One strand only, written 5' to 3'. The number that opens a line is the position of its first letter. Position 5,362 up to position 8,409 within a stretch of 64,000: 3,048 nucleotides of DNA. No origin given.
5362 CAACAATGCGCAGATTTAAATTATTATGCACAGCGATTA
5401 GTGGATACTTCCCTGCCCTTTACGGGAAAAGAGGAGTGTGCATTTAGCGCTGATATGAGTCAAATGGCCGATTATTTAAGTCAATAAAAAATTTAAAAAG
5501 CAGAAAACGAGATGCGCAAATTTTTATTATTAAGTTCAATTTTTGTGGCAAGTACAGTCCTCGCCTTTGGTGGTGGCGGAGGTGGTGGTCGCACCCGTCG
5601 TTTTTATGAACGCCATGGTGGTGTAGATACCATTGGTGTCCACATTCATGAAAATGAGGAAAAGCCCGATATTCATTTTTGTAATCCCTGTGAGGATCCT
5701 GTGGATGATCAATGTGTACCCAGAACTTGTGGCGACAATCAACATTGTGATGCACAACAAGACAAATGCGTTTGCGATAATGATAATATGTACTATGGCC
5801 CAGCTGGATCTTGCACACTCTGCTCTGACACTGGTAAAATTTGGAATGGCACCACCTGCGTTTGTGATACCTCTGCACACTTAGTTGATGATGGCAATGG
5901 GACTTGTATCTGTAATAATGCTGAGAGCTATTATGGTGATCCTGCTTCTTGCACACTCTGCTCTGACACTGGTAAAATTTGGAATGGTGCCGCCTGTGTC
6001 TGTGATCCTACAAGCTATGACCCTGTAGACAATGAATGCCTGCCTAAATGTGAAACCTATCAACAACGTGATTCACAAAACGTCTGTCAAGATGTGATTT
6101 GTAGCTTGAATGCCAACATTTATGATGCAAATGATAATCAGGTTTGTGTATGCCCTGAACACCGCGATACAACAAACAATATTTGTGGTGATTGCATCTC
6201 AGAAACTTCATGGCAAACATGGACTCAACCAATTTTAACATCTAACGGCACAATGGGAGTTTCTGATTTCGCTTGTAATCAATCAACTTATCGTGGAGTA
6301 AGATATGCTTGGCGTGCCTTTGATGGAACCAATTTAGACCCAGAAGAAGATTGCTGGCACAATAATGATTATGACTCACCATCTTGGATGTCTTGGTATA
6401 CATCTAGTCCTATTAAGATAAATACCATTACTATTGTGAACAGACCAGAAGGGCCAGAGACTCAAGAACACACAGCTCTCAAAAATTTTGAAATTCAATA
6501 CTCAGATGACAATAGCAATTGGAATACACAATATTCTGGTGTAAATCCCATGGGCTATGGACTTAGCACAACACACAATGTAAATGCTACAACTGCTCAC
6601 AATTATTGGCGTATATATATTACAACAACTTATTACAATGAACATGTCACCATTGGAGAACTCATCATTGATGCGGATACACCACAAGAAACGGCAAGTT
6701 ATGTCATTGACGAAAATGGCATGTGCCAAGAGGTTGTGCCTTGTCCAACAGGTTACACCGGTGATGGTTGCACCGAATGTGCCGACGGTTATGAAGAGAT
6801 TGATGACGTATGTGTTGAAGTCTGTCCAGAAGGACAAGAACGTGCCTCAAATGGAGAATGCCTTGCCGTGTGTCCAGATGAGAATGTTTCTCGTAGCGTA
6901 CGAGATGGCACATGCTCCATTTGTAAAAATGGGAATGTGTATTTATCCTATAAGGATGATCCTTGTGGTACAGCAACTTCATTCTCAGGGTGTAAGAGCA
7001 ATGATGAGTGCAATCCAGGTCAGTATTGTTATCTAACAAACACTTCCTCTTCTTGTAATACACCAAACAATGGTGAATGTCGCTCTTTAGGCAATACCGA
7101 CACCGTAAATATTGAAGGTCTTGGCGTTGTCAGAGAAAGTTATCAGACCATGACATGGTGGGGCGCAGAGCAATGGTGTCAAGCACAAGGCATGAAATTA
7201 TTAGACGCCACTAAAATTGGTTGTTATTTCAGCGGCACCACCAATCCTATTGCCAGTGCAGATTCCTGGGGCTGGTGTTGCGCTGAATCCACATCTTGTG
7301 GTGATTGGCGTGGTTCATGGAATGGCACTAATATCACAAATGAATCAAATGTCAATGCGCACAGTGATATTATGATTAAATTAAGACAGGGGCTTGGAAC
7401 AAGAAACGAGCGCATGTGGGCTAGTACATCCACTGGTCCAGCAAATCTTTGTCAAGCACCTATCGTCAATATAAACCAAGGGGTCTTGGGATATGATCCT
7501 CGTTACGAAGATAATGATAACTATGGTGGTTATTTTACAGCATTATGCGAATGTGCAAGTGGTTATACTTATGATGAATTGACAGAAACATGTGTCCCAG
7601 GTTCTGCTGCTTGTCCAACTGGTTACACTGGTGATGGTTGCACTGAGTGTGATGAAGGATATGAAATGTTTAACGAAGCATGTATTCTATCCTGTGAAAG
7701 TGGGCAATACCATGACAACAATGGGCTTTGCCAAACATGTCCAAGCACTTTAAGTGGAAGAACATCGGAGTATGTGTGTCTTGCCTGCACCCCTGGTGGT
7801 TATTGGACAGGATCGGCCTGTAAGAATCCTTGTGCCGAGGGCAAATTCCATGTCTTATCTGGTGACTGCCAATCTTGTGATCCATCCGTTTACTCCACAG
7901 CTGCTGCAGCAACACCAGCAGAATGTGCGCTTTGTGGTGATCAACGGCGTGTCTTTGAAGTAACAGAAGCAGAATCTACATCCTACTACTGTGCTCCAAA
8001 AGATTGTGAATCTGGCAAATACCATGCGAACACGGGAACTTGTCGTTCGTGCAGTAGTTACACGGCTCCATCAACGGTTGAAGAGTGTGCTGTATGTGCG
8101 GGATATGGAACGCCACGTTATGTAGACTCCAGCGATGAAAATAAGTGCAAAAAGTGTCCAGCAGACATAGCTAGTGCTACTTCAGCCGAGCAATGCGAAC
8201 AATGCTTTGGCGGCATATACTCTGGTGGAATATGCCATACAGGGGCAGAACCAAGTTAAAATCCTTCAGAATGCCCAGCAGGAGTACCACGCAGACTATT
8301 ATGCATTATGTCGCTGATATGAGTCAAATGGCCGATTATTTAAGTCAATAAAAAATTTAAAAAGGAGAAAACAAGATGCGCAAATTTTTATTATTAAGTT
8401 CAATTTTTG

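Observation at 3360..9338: Four-gene operon of secreted, cysteine-rich, eukaryote-like proteins plus a Sel1-repeat protein between yidC and rpsF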

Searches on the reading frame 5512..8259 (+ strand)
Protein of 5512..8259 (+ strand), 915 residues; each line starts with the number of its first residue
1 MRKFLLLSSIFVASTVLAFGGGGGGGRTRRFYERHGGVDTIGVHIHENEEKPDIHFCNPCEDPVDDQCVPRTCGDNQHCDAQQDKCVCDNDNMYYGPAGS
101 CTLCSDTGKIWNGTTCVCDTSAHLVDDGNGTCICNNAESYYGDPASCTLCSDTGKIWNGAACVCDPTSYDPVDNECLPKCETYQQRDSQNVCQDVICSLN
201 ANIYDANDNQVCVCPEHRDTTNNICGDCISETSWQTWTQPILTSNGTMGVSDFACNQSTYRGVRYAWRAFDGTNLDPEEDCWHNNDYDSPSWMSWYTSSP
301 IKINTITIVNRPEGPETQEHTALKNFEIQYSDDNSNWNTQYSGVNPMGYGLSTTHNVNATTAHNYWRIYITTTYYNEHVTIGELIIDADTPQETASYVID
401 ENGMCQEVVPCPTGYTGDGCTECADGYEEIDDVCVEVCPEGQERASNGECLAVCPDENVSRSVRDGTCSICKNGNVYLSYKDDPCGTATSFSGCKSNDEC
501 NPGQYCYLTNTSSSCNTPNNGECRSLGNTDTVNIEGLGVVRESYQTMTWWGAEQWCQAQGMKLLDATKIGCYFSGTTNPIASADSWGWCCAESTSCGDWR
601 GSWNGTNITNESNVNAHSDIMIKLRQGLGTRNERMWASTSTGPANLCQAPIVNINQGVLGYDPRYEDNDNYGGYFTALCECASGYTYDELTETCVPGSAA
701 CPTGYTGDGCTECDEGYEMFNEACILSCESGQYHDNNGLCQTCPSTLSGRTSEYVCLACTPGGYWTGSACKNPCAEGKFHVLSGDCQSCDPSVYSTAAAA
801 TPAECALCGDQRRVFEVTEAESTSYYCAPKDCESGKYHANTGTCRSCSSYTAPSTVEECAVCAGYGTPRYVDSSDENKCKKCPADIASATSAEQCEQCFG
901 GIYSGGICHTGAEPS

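Call 3: search_protein_families(library=pfam, proteins=[window:5512-8259:+], max_evalue=1)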
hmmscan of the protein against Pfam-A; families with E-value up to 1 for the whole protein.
window:5512-8259:+ (915 aa): 3 families
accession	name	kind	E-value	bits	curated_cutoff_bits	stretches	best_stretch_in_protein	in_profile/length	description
PF22633.2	F5_F8_type_C_2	-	1.8e-09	38.5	27.8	1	269-368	2-91/91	NedA-like, galactose-binding domain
PF00754.31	F5_F8_type_C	-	6.6e-08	33.2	28.2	1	268-376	16-119/127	F5/8 type C domain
PF07655.18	Secretin_N_2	-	0.16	12.9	23.4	1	598-642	52-91/91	Secretin N-terminal domain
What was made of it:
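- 6313..6639 (+): Discoidin / F5/8 type C (CBM32-like) domain of C. The Pfam envelope is aa 268-376; the whole conserved block is aa 236-395. Call 3 (both Pfam models above the gathering score).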

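Call 4: search_protein_families(library=ncbifam, proteins=[window:5512-8259:+], max_evalue=1)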
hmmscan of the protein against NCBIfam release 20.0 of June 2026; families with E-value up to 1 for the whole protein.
window:5512-8259:+ (915 aa): 0 families

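Call 17: find_homologous_proteins(query=window:5512-8259:+, max_evalue=0.001)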
Query window:5512-8259:+ (915 aa): 15 proteins with E <= 0.001 among 3733 candidates.
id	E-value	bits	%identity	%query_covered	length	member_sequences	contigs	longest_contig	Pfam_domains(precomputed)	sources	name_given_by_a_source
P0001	0.0e+0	2196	100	100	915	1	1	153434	PF00754.32,PF22633.4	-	-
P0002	2.0e-98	349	41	39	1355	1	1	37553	PF00754.32,PF22633.4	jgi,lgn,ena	-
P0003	2.0e-58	216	48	20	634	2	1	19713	-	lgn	-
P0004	3.2e-58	216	66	10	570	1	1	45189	-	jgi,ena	-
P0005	8.4e-44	168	54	18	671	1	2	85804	PF00754.32,PF22633.4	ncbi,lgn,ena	-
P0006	7.5e-41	158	43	10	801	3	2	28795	PF19202.7,PF19789.7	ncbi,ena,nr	ncbi:MAG: hypothetical protein J6A01_09995 [Proteobacteria bacterium]|nr:hypothetical protein [Pseud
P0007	1.3e-30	124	38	16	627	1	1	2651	PF19202.7,PF19789.7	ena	-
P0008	1.1e-28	118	39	9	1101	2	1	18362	PF19202.7,PF19789.7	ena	-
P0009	3.0e-22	97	36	13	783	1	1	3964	PF19202.7,PF19789.7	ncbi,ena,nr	ncbi:MAG: hypothetical protein IKY83_10395 [Proteobacteria bacterium]|nr:hypothetical protein [Pseud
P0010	5.0e-21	93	37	10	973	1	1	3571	PF19202.7,PF19789.7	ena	-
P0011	5.8e-21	92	34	12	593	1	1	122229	-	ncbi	-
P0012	3.9e-11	60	33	10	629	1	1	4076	PF19789.7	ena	-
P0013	2.6e-6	44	34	17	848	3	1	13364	PF03382.21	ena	-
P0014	7.9e-5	39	34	10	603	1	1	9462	PF19202.7,PF19789.7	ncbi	-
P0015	4.3e-4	37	32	15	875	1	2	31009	-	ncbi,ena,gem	-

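Call 38: find_encoding_contigs(protein=P0004, flank=10000, max_places=3)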
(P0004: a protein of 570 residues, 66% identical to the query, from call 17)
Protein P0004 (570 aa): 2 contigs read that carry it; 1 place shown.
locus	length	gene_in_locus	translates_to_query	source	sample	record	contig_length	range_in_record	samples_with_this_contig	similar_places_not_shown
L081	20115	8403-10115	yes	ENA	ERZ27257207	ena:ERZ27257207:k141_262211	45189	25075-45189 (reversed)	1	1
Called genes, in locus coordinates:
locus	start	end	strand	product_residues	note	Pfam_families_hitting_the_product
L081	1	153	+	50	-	?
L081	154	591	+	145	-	PF05656:DUF805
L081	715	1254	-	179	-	PF10688:Imp-YgjV (weak)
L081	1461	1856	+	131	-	PF01467:CTP_transf_like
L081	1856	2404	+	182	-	PF10688:Imp-YgjV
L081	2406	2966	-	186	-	-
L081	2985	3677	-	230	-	-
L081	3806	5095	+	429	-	PF06689:zf-C4_ClpX, PF00493:MCM (weak), PF05496:RuvB_N (weak), PF01078:Mg_chelatase (faint), PF07724:AAA_2, PF00004:AAA, PF07728:AAA_5 (weak), PF10431:ClpB_D2-small, +1 more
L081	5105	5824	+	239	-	-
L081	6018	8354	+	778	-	PF02190:LON_substr_bdg, PF00004:AAA, PF07728:AAA_5, PF22667:Lon_lid, PF05362:Lon_C, PF13541:ChlI (weak)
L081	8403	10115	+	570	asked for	-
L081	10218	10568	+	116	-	PF09538:FYDLN_acid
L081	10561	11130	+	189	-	PF02622:DUF179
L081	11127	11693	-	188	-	PF08207:EFP_N, PF01132:EFP, PF09285:Elong-fact-P_C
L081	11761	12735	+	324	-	PF00152:tRNA-synt_2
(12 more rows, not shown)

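Call 39: find_encoding_contigs(protein=P0011, flank=10000, max_places=3)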
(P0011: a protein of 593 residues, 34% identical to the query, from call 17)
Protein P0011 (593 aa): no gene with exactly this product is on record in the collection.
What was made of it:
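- Tried and rejected: P0011 genomic context: not on record (call 39).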

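Call 49: search_protein_families(library=ncbifam, proteins=[P0005], max_evalue=1)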
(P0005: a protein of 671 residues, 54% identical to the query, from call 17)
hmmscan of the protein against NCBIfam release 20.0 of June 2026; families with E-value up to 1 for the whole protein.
P0005 (671 aa): 2 families
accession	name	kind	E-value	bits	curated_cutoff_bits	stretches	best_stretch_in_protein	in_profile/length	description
NF007800.0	PRK10506.1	equivalog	0.04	13.7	158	1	4-63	4-63/163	prepilin peptidase-dependent protein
NF040982.1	ComGD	equivalog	0.099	13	70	1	13-72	6-65/139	competence type IV pilus minor pilin ComGD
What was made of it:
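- The pilin-like ends get weak prepilin-model hits only (call 49).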

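Call 74: search_protein_families(library=pfam, proteins=[P0006, P0013], max_evalue=0.01)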
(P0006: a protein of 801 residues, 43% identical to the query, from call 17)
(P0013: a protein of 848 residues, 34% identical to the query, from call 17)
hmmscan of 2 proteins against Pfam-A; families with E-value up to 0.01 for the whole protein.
P0006 (801 aa): 2 families
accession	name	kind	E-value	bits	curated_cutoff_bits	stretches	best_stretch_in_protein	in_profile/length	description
PF19789.6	DUF6273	-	3.5e-11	43.7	23.5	1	627-798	3-171/172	Domain of unknown function (DUF6273)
PF19202.5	DUF5874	-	7.8e-07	29.8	27.1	0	68-138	2-68/74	Family of unknown function (DUF5874)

P0013 (848 aa): 4 families
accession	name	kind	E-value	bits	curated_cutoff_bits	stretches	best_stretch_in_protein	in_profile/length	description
PF03382.20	DUF285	-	8.1e-93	306.8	25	3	556-651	25-120/120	Mycoplasma protein of unknown function, DUF285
PF00008.33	EGF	-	4.9e-05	23.9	21.5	2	232-255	5-29/32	EGF-like domain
PF06247.17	Plasmod_Pvs28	-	0.0014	19.1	26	1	267-300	1-36/41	Pvs28 EGF domain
PF12661.13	hEGF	-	0.0073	17.2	29.3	1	317-338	1-22/22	Human growth factor-like EGF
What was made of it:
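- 5665..6219 (+): N-terminal Cys-rich repeats of C. They include two 46-aa units (5777-5868 and 5915-6006, 80% identical) of the type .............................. In P0006 the repeat is Pfam DUF5874, and in P0013 it scores as EGF at E 4.9e-5 (call 74).
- On EGF / laminin-EGF / furin-like repeats: Homologue P0013 scores as EGF at E 4.9e-5 (call 74).
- A homologue's repeats score as EGF (P0013, call 74).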

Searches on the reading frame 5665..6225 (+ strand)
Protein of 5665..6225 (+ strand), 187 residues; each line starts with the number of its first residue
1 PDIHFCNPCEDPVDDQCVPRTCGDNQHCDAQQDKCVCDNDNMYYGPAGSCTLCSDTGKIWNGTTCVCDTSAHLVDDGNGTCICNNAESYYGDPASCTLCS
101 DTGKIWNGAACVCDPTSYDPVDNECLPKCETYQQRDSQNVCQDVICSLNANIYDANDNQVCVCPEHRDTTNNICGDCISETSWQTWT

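Call 43: search_protein_families(library=pfam, proteins=[window:5665-6225:+], max_evalue=10)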
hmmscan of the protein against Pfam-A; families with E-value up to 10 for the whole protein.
window:5665-6225:+ (187 aa): 0 families
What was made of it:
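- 5665..6219 (+): No Pfam hit on C itself (call 43).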

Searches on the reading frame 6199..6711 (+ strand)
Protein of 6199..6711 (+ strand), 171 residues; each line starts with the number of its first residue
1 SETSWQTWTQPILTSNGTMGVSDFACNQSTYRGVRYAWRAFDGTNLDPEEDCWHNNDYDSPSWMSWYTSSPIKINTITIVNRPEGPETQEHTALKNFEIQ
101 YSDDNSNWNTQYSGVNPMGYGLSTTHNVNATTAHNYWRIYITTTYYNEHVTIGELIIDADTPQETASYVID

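Call 65: search_solved_structures(query=window:6199-6711:+, max_evalue=1, show_alignments=1)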
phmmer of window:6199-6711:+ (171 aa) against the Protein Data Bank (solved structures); distinct sequences matched with E-value up to 1: 1.
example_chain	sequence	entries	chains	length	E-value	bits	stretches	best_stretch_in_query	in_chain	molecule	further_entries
8en4_C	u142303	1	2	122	0.071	16.2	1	52-144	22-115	Nanobody 53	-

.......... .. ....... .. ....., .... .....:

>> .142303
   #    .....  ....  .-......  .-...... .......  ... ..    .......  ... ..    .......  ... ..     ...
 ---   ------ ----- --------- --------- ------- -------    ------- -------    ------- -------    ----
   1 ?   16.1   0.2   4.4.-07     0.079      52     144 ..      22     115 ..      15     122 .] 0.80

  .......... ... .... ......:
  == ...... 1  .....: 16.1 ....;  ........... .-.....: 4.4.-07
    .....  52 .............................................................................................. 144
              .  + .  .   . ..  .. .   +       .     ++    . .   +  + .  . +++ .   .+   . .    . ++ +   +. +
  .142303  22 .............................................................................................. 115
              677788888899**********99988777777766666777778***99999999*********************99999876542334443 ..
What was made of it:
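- On Discoidin / F5/8 type C (PF00754, PF22633; CBM32-like): The single-sequence search found none (call 65).
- Tried and rejected: The single discoidin sequence gave only a nanobody artefact (call 65).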

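Call 67: search_solved_structures(query=A7, max_evalue=1, show_alignments=1)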
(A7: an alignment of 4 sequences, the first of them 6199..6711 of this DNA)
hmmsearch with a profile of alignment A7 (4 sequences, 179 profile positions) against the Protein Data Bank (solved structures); distinct sequences matched with E-value up to 1: 11.
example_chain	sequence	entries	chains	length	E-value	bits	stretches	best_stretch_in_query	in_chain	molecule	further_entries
4bxs_V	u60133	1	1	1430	0.0011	22.1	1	31-119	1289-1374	VENOM PROTHROMBIN ACTIVATOR PSEUTARIN-C NON-CATALYTIC SUBUNIT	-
4lks_A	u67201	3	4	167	0.0026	20.9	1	25-165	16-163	Glycosyl hydrolase, family 31/fibronectin type III domain protein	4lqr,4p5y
2qqi_A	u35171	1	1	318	0.086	15.9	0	93-120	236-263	Neuropilin-1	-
9eou_A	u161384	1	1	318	0.086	15.9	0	93-120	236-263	Neuropilin-1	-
9s56_A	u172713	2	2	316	0.093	15.8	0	93-120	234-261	Neuropilin-1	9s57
8c5g_A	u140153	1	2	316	0.093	15.8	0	93-120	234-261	Neuropilin-1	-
8qtd_L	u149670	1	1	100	0.16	15.1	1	61-123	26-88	XBB-7 fab light chain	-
2orx_A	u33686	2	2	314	0.55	13.3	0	93-120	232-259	Neuropilin-1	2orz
1czs_A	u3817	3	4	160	0.57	13.3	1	41-116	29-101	PROTEIN (COAGULATION FACTOR V)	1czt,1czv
1sdd_B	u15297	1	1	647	0.62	13.1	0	42-116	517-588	Coagulation factor V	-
2qqm_A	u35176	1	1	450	0.66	13.1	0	93-120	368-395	Neuropilin-1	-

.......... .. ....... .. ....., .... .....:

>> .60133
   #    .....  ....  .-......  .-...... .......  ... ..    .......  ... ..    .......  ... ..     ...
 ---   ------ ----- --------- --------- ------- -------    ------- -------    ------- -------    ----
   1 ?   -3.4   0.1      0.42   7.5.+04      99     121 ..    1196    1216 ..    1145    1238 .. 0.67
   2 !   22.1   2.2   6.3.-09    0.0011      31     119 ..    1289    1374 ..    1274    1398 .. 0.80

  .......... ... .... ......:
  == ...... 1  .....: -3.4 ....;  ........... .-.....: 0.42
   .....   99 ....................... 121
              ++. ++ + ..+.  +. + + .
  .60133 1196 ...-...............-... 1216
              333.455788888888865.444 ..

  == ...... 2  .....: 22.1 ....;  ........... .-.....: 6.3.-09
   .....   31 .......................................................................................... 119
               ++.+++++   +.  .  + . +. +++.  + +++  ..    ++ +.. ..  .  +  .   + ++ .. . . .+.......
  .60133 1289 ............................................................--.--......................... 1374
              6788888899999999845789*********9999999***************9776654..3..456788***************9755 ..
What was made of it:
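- On Discoidin / F5/8 type C (PF00754, PF22633; CBM32-like): Profile A7 hits 4bxs (factor-V-like C domain) at E 1.1e-3 and 4lks (CBM32) at 2.6e-3, with neuropilin and factor V C2 weaker (call 67).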

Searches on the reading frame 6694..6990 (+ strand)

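Call 43: search_protein_families(library=pfam, proteins=[window:6694-6990:+], max_evalue=10)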
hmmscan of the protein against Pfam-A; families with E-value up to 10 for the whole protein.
window:6694-6990:+ (99 aa): 5 families
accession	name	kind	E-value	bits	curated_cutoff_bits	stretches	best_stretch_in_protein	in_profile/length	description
PF12798.12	Fer4_3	-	0.021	16.1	27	1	26-47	1-14/15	4Fe-4S binding domain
PF24633.1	DUF7630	-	0.077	13.6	27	1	9-40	8-42/45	Domain of unknown function (DUF7630)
PF15913.10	Furin-like_2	-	0.15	12.7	28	1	15-56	60-102/102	Furin-like repeat, cysteine-rich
PF13187.11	Fer4_9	-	3.6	8.1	27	1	24-47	35-50/52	4Fe-4S dicluster domain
PF00053.31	EGF_laminin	-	4.9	7.8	21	1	16-36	21-41/49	Laminin EGF domain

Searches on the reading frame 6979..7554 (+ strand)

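Call 43: search_protein_families(library=pfam, proteins=[window:6979-7554:+], max_evalue=10)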
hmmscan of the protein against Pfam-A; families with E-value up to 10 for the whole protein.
window:6979-7554:+ (192 aa): 3 families
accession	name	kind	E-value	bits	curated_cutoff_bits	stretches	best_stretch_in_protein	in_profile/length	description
PF07655.18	Secretin_N_2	-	0.042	14.8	23.4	1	109-153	52-91/91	Secretin N-terminal domain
PF04706.18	Dickkopf_N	-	0.058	14.2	25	1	5-34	2-33/51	Dickkopf N-terminal cysteine-rich region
PF08469.15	NPHI_C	-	0.22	12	22.3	1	117-171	92-146/148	Nucleoside triphosphatase I C-terminal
